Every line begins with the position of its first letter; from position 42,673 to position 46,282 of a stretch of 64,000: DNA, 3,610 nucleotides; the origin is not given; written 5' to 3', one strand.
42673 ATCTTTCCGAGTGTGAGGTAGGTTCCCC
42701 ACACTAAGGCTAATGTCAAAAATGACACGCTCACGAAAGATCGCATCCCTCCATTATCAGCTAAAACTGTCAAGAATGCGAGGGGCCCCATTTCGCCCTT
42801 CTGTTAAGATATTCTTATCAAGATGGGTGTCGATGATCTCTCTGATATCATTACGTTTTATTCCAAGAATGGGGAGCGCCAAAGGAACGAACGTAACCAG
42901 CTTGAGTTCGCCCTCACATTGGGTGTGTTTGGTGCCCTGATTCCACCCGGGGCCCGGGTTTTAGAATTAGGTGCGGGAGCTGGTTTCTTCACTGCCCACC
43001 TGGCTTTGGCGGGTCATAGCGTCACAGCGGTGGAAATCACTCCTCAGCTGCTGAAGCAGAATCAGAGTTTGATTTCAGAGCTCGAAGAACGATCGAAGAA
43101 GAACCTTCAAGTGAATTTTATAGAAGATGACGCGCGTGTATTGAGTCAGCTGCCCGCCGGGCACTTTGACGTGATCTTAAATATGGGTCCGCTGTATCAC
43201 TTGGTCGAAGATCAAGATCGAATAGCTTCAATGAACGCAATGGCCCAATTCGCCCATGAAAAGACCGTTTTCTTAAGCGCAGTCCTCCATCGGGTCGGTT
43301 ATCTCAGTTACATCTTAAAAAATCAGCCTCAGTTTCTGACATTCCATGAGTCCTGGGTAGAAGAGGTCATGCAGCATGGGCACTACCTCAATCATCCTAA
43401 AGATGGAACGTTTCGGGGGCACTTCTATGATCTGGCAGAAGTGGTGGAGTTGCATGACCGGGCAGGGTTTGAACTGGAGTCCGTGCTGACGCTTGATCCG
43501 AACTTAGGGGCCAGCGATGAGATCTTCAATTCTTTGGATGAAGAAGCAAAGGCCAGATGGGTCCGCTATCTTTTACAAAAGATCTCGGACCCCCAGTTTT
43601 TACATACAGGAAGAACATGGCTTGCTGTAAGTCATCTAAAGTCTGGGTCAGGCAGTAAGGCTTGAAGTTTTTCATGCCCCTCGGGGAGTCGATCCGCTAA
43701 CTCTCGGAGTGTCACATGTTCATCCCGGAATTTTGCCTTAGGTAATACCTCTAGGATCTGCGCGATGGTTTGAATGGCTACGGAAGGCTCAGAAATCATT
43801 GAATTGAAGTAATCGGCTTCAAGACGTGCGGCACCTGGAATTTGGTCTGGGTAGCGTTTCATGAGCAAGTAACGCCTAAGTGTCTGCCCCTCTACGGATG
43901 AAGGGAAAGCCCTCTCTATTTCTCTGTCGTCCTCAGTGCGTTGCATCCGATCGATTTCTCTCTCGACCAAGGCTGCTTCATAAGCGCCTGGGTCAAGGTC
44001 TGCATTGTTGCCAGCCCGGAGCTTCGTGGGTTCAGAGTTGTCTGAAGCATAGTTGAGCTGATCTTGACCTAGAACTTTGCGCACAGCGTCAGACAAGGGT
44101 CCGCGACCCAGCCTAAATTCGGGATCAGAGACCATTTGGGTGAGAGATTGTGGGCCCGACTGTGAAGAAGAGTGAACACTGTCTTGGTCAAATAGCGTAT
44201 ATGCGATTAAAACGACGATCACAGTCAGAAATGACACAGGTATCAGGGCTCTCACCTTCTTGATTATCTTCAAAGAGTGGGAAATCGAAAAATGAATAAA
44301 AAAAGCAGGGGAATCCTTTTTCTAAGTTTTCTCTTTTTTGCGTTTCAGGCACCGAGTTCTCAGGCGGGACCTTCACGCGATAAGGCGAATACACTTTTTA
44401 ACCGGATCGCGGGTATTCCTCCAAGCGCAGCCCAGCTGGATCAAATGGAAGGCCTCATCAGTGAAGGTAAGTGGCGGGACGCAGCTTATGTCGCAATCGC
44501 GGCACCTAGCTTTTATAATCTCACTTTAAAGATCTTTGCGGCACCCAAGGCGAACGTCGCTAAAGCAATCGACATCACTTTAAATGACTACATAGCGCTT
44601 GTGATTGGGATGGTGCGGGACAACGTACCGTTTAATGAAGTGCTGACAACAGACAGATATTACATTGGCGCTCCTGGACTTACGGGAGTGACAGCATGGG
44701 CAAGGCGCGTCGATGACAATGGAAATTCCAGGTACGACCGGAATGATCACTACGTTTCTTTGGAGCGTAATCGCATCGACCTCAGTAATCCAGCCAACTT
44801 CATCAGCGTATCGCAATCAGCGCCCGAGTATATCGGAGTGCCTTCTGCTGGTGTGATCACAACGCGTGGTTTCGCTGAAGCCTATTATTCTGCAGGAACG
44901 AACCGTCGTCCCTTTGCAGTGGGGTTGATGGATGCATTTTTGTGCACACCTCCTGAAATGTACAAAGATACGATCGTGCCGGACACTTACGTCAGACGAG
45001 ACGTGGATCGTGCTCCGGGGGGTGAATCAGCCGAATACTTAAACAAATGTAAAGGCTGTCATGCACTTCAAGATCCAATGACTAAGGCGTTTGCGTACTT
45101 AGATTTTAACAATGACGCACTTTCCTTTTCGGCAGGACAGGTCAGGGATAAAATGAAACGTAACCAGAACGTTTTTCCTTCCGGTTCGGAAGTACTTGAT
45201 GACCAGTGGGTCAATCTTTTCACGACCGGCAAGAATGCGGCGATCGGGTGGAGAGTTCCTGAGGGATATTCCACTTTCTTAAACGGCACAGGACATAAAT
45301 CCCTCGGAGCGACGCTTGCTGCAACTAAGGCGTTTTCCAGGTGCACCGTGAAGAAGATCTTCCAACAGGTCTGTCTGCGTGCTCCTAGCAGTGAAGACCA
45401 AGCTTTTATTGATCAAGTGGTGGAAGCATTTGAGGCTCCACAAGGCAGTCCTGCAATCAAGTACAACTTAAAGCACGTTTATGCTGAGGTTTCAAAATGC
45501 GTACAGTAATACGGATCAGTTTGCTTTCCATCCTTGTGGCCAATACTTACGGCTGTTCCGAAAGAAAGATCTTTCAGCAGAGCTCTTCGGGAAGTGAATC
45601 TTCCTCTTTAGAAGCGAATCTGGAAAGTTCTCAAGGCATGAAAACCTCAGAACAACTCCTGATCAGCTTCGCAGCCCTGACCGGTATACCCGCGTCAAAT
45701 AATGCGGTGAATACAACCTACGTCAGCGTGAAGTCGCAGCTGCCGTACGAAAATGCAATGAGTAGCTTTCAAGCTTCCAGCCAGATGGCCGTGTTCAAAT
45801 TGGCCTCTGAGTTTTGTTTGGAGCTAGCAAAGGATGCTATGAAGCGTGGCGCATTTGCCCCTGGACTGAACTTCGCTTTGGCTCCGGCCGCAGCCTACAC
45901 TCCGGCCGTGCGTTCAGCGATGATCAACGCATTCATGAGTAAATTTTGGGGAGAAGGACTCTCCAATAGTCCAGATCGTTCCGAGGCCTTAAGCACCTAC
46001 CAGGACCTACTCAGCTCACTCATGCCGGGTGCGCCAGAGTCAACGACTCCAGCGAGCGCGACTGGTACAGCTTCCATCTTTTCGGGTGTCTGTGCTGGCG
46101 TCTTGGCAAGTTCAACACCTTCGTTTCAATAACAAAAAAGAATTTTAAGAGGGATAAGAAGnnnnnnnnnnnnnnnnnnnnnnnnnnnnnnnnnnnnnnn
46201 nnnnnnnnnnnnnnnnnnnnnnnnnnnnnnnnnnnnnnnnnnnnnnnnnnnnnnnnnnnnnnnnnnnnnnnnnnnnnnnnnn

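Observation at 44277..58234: Candidate uncharacterised envelope system: 12 contiguous exported proteins with five CxxCH motifs, two barrels and four paralogous lipoproteins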

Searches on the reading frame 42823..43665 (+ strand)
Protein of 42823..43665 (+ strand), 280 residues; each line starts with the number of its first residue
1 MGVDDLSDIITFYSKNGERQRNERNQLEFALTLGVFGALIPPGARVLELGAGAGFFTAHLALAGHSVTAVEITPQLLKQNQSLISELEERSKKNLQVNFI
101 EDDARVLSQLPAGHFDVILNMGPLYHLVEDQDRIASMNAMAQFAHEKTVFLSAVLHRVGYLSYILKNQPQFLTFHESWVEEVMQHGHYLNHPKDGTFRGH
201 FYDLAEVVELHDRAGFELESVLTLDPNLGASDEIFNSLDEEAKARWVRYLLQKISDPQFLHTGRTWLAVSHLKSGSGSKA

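Call 6: search_protein_families(library=ncbifam, max_evalue=0.1, proteins=[window:42823-43665:+])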
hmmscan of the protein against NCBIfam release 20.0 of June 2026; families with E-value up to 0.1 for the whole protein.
window:42823-43665:+ (280 aa): 47 families (the best 25 are shown)
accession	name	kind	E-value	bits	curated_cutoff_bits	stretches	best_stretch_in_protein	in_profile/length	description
NF043040.1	corrin_prot_MT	hypoth_equivalog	4e-11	42.8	180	1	40-134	39-130/216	corrinoid protein-associated methyltransferase CpaM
TIGR02021.1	BchM-ChlM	equivalog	7.7e-10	38.6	158.9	1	41-151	53-154/218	magnesium protoporphyrin IX methyltransferase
TIGR01983.1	UbiG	equivalog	1.2e-08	34.5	102.95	1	28-154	49-154/228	bifunctional 2-polyprenyl-6-hydroxyphenol methylase/3-demethylubiquinol 3-O-methyltransferase UbiG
NF041820.1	daptide_MTase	equivalog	1.8e-08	34.2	175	1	44-97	38-91/243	daptide-type RiPP biosynthesis methyltransferase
NF000499.2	Erm23S_rRNA_broad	equivalog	5.4e-08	32.5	212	1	43-119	24-92/244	23S ribosomal RNA methyltransferase Erm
TIGR04290.1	meth_Rta_06860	hypoth_equivalog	1e-05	25.1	300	1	43-128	50-129/226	TIGR04290 family methyltransferase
NF051855.1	GlySarMtaseBact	equivalog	2.2e-05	24.2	350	1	45-142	56-149/259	glycine/sarcosine N-methyltransferase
TIGR00537.1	hemK_rel_arch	hypoth_equivalog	2.4e-05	24.1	87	1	44-140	21-107/179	HemK2/MTQ2 family protein methyltransferase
NF041255.1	mycofact_MftM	equivalog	2.7e-05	23.6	200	1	42-132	139-222/289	mycofactocin oligosaccharide methyltransferase MftM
TIGR00755.1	ksgA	equivalog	2.9e-05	23.5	171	1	42-96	29-78/256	16S rRNA (adenine(1518)-N(6)/adenine(1519)-N(6))-dimethyltransferase RsmA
NF001453.0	PRK00312.1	equivalog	3.1e-05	23.7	188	1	41-98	79-133/217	protein-L-isoaspartate(D-aspartate) O-methyltransferase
NF011530.0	PRK14968.1-4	equivalog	6.8e-05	22.3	243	1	40-78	37-76/202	putative methyltransferase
NF000468.1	Erm37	exception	7.6e-05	22.8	350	1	35-76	25-66/179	23S rRNA (adenine(2058)-N(6))-methyltransferase Erm(37)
NF041650.1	nod_mtase_NodS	equivalog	8.4e-05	22.3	300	1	45-143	41-130/190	nodulation methyltransferase NodS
NF011650.0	PRK15068.1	equivalog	0.0001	21.3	209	1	44-138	124-214/324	tRNA 5-methoxyuridine(34)/uridine 5-oxyacetic acid(34) synthase CmoB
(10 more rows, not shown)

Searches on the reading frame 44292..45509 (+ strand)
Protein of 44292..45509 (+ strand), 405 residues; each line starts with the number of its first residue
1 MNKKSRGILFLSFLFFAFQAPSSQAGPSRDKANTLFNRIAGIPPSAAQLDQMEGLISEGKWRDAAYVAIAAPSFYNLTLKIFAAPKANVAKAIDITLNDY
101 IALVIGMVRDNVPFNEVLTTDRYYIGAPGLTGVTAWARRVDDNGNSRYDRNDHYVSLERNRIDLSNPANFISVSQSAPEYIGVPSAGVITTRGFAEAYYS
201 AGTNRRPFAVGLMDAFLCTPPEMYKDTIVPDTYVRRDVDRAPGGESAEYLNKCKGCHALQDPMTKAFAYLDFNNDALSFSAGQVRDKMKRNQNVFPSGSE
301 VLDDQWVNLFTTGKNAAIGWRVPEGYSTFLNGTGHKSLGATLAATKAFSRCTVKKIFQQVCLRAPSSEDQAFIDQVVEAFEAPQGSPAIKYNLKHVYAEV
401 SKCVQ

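Call 3: search_protein_families(library=pfam, max_evalue=0.1, proteins=[window:44292-45509:+])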
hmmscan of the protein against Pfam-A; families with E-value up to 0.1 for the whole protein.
window:44292-45509:+ (405 aa): 1 family
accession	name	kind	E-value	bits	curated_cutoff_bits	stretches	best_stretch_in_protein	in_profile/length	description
PF07624.16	PSD2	-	0.0088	16.2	25.8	1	336-384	9-58/74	Protein of unknown function (DUF1585)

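Call 5: search_protein_families(library=ncbifam, max_evalue=0.1, proteins=[window:44292-45509:+])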
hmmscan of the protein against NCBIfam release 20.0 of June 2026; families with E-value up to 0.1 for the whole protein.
window:44292-45509:+ (405 aa): 0 families

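Call 16: find_homologous_proteins(query=window:44292-45509:+)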
Query window:44292-45509:+ (405 aa): 2200 proteins with E <= 0.001 among 6030 candidates; the best 120 are listed.
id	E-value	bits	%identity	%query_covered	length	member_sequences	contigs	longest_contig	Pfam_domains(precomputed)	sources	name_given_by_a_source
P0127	2.1e-260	881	95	100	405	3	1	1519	-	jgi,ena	jgi:hypothetical protein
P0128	1.0e-240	816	87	100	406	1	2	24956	-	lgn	-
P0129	3.4e-237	805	85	100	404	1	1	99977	-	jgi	jgi:hypothetical protein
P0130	5.4e-111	389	49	97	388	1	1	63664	-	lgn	-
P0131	1.1e-105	372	47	98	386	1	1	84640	-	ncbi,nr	ncbi:MAG: hypothetical protein JNL01_12985 [Bdellovibrionales bacterium]|nr:hypothetical protein [Bd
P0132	4.8e-102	360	48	99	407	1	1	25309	-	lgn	-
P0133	1.9e-83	299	45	93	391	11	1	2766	-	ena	-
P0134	3.8e-83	298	44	93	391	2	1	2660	-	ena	-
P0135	6.5e-83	297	42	99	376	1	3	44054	-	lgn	-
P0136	7.6e-83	297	42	94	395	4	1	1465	-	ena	-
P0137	1.3e-82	296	44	93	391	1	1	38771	-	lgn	-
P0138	1.5e-82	296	43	97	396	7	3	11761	-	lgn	-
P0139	2.9e-82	295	41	96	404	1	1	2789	-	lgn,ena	-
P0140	6.6e-82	294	42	98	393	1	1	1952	-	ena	-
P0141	1.3e-81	293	42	96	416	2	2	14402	-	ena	-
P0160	4.2e-78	281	44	93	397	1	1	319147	-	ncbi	-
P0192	4.1e-76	274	40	98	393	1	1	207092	PF07624.17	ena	-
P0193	4.3e-76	274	40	98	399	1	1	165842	PF07624.17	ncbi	ncbi:MAG TPA: hypothetical protein VIN61_08320 [Gammaproteobacteria bacterium]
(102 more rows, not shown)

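Call 18: find_encoding_contigs(protein=P0193, flank=10000, max_places=2)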
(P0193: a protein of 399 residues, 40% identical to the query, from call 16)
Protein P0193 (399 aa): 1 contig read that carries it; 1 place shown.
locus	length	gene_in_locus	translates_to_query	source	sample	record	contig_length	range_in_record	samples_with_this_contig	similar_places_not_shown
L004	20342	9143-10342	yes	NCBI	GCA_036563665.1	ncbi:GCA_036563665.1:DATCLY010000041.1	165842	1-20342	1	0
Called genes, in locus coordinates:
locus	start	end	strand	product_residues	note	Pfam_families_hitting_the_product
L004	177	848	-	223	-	-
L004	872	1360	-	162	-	PF07719:TPR_2 (faint), PF00515:TPR_1 (weak), PF13371:TPR_9, PF14559:TPR_19 (weak)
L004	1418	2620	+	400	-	PF03453:MoeA_N, PF00994:MoCF_biosynth, PF03454:MoeA_C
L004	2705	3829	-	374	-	PF12094:DUF3570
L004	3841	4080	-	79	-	PF14086:DUF4266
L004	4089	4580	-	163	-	PF08534:Redoxin, PF00578:AhpC-TSA, PF00255:GSHPx (weak), PF13098:Thioredoxin_2 (weak), PF00085:Thioredoxin, PF13905:Thioredoxin_8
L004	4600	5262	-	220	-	PF13505:OMP_b-brl (weak)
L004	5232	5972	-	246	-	PF06347:SH3_4 (weak), PF08239:SH3_3, PF13505:OMP_b-brl (weak)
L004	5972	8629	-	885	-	PF07676:PD40 (faint), PF18582:HZS_alpha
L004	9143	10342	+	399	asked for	PF07624:PSD2 (weak)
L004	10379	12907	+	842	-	PF13385:Laminin_G_3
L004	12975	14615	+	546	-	-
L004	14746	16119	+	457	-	PF07942:CARME (faint)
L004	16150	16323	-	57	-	-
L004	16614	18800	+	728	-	PF03412:Peptidase_C39, PF00664:ABC_membrane, PF00005:ABC_tran, PF02463:SMC_N (faint)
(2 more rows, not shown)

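Call 58: search_protein_families(library=pfam, alignment_id=A3, max_evalue=0.01)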
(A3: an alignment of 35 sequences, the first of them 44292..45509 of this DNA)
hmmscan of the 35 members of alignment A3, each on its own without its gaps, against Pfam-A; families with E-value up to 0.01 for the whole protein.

A. member 1, window:44292-45509:+ (405 aa): 1 family
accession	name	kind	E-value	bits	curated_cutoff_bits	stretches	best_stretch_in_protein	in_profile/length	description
PF07624.16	PSD2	-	0.0088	16.2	25.8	0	336-384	9-58/74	Protein of unknown function (DUF1585)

B. families by the number of members that match (of 35 scanned): 4 families
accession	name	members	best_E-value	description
PF07624.16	PSD2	20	1.5e-10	Protein of unknown function (DUF1585)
PF07583.16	PSCyt2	5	0.00028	Protein of unknown function (DUF1549)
PF07627.16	PSCyt3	5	0.00099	Protein of unknown function (DUF1588)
PF13442.11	Cytochrome_CBB3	3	0.0064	Cytochrome C oxidase, cbb3-type, subunit III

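Call 75: search_solved_structures(query=A3, max_evalue=1)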
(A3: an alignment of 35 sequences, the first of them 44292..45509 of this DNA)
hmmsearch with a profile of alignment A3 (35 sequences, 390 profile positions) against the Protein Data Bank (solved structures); distinct sequences matched with E-value up to 1: 5.
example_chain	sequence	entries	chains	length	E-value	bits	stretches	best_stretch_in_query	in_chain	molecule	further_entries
9hrk_A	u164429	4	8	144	0.22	13.5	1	202-255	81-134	Cytochrome P460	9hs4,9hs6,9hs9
6hiu_B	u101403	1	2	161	0.27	13.1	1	202-255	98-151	Cytochrome P460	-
4h0k_A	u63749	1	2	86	0.52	12.2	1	237-288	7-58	Cytochrome c6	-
4gyd_A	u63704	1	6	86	0.59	12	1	237-287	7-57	Cytochrome c6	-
4h0j_A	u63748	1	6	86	0.84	11.5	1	237-283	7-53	Cytochrome c6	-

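Call 107: find_encoding_contigs(protein=P0160, flank=10000, max_places=1)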
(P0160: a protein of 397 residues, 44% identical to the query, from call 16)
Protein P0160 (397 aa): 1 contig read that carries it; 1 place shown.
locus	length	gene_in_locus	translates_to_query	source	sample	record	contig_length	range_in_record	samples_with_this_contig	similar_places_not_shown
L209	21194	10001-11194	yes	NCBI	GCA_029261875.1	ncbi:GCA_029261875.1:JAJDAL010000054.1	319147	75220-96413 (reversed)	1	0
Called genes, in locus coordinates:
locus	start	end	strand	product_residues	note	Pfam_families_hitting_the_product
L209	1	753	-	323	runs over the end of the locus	PF04075:F420H2_quin_red (weak), PF10604:Polyketide_cyc2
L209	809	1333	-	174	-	PF00440:TetR_N (weak)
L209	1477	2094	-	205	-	PF06966:DUF1295 (weak), PF04140:ICMT, PF04191:PEMT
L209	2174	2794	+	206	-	PF00440:TetR_N, PF17918:TetR_C_15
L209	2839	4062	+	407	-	PF03033:Glyco_transf_28 (weak), PF00201:UDPGT, PF06722:EryCIII-like_C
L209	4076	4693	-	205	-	PF09411:PagL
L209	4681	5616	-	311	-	PF02424:ApbE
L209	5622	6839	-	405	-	PF12094:DUF3570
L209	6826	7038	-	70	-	PF14086:DUF4266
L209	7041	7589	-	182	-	PF00578:AhpC-TSA, PF08534:Redoxin, PF00085:Thioredoxin (weak), PF13905:Thioredoxin_8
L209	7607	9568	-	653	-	PF11412:DsbD_N, PF02683:DsbD_TM, PF13098:Thioredoxin_2 (weak), PF13899:Thioredoxin_7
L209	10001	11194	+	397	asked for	-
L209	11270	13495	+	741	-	PF13385:Laminin_G_3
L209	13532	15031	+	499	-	-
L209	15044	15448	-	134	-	PF00571:CBS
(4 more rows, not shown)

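Call 108: find_encoding_contigs(protein=P0192, flank=10000, max_places=1)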
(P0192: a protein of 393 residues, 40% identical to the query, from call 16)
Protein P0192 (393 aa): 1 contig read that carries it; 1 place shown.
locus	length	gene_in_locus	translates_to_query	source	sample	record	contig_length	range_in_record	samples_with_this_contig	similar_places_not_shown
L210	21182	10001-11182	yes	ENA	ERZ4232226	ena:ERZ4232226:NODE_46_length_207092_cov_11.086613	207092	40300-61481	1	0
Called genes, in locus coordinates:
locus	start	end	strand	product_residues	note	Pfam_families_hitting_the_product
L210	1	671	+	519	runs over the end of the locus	PF01435:Peptidase_M48, PF07719:TPR_2 (faint), PF13432:TPR_16, PF00515:TPR_1 (faint), PF13432:TPR_16 (weak)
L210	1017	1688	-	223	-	-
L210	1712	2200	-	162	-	PF07719:TPR_2 (faint), PF00515:TPR_1 (weak), PF13371:TPR_9, PF14559:TPR_19 (weak)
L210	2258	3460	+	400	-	PF03453:MoeA_N, PF00994:MoCF_biosynth, PF03454:MoeA_C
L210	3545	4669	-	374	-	PF12094:DUF3570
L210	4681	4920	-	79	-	PF14086:DUF4266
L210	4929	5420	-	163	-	PF08534:Redoxin, PF00578:AhpC-TSA, PF00255:GSHPx (weak), PF13098:Thioredoxin_2 (weak), PF00085:Thioredoxin, PF13905:Thioredoxin_8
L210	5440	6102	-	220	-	PF13505:OMP_b-brl (weak)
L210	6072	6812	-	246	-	PF06347:SH3_4 (weak), PF08239:SH3_3, PF13505:OMP_b-brl (weak)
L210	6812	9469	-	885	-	PF07676:PD40 (faint), PF18582:HZS_alpha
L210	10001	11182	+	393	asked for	PF07624:PSD2 (weak)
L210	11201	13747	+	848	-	PF13385:Laminin_G_3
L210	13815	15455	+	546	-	-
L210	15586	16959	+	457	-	PF07942:CARME (faint)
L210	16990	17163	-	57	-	-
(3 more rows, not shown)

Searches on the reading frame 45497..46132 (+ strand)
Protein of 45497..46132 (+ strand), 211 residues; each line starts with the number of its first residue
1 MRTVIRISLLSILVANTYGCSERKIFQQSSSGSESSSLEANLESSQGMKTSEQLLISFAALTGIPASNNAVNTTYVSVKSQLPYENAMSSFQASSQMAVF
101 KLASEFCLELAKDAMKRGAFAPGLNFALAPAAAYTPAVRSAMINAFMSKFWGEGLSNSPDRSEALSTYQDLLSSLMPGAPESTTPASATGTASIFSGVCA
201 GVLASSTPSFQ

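Call 3: search_protein_families(library=pfam, max_evalue=0.1, proteins=[window:45497-46132:+])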
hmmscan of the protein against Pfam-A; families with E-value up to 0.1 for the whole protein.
window:45497-46132:+ (211 aa): 0 families

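Call 5: search_protein_families(library=ncbifam, max_evalue=0.1, proteins=[window:45497-46132:+])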
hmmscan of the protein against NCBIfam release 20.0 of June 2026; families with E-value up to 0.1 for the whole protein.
window:45497-46132:+ (211 aa): 0 families
